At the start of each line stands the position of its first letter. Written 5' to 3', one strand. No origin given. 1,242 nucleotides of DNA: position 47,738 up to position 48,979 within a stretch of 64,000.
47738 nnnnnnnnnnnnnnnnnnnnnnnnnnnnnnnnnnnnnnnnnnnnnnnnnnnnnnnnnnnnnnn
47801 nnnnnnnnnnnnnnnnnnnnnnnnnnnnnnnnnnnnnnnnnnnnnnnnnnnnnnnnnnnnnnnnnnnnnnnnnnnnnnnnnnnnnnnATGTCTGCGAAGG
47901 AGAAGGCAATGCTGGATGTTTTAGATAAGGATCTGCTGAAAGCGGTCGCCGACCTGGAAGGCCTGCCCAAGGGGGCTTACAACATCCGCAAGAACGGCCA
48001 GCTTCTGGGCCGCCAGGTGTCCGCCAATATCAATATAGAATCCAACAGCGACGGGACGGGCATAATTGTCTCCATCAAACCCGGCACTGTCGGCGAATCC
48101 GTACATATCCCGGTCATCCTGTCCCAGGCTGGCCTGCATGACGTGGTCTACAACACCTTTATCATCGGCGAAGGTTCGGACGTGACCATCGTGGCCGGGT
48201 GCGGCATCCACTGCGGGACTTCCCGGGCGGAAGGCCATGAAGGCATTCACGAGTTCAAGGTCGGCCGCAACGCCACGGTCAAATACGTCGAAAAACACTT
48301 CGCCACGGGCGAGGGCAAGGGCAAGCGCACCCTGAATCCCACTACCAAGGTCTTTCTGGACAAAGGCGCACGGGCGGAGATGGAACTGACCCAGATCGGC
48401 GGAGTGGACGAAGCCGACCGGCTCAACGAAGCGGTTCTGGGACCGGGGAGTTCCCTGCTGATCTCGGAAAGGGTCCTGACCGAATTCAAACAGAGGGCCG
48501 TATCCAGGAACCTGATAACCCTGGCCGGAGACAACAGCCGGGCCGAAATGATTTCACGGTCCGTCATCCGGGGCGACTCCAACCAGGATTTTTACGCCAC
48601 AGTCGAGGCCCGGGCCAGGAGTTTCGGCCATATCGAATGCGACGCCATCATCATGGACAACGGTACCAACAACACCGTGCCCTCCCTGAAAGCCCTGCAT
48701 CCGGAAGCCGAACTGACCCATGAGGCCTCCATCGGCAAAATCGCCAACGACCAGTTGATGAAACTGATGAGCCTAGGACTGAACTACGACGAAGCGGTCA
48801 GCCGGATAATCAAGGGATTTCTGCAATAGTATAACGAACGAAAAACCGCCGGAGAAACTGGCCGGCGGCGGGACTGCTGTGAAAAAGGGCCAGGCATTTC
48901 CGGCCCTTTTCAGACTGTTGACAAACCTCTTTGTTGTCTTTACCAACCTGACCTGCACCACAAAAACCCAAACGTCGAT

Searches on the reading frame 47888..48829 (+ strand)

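Call 46: search_protein_families(library=pfam, max_evalue=0.00001, proteins=[window:47888-48829:+])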
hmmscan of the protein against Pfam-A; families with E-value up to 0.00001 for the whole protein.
window:47888-48829:+ (313 aa): 1 family
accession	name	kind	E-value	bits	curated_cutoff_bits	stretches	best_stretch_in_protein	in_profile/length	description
PF01458.23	SUFBD_core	-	1.1e-22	81.1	27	1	89-311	14-232/232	SUF system FeS cluster assembly, SufBD core domain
